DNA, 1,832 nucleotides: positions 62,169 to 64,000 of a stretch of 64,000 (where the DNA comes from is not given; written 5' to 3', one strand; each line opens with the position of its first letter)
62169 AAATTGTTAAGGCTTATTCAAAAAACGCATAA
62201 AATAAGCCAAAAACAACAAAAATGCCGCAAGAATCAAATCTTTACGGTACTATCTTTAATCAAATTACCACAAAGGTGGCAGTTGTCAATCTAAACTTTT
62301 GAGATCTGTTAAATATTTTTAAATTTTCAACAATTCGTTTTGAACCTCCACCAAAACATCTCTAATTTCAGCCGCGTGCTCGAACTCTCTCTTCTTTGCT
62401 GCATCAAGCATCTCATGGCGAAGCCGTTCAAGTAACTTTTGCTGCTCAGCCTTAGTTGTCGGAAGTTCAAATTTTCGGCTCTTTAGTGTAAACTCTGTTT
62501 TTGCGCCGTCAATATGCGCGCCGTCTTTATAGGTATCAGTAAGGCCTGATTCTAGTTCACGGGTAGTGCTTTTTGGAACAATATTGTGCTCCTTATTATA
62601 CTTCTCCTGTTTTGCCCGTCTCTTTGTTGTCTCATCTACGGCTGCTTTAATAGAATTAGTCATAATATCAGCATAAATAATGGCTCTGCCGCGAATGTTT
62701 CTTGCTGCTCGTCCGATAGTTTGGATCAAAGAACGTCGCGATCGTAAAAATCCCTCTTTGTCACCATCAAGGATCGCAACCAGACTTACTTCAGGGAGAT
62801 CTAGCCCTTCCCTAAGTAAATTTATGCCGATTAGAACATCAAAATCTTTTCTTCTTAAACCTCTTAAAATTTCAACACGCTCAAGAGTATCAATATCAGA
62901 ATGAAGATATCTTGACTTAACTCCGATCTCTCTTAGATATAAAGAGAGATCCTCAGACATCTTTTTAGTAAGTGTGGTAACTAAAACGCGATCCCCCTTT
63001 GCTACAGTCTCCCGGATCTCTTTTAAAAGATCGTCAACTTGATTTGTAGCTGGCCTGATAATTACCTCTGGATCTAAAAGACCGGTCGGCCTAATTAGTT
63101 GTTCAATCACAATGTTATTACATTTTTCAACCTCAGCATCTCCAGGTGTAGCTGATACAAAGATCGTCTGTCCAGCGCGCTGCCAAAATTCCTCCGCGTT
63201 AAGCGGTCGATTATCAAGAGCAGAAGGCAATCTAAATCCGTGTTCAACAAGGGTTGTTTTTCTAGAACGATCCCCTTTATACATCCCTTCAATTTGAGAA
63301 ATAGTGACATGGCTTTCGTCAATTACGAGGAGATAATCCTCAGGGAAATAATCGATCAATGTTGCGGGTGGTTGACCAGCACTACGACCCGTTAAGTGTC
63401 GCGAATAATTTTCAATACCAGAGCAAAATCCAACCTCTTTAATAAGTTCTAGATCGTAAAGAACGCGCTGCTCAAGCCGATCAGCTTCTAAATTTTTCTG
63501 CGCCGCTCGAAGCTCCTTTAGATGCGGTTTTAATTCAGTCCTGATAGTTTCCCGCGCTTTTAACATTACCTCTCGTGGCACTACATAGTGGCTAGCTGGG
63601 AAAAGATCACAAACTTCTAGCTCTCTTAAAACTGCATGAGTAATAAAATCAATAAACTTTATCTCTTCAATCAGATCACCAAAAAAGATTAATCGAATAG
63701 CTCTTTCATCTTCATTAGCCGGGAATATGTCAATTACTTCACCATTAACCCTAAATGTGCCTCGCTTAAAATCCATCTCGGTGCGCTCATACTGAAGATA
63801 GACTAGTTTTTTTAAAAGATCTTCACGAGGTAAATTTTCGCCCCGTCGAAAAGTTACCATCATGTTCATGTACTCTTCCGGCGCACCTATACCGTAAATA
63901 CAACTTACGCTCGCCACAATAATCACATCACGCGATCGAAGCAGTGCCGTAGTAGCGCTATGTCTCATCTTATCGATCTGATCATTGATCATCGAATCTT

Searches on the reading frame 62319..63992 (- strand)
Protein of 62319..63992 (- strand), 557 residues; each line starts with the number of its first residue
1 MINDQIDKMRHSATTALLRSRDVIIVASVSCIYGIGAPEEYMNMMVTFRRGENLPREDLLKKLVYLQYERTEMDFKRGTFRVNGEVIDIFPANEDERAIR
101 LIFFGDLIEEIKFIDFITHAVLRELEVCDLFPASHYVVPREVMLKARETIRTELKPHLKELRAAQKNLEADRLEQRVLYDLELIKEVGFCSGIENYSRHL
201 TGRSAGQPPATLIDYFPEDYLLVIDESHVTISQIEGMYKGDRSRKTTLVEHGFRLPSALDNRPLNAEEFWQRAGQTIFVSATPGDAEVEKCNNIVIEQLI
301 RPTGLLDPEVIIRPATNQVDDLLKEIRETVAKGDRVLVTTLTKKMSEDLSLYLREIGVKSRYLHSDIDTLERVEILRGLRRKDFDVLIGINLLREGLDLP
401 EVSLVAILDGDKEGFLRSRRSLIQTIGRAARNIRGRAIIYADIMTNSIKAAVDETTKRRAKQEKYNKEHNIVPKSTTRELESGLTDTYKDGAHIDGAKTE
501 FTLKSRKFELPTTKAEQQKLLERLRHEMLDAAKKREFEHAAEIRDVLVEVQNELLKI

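Call 54: search_protein_families(library=pfam, proteins=[window:62319-63992:-], max_evalue=0.00001)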
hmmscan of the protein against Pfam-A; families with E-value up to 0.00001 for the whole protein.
window:62319-63992:- (557 aa): 3 families
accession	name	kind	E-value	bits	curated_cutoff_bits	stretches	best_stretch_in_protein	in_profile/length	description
PF17757.6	UvrB_inter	-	2.1e-29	101.9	22.9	1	46-136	1-91/91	UvrB interaction domain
PF00271.37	Helicase_C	-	3.7e-19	69.5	23.5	1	320-432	4-109/110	Helicase conserved C-terminal domain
PF12344.14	UvrB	-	4.4e-17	62.1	27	1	440-480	2-42/43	Ultra-violet resistance protein B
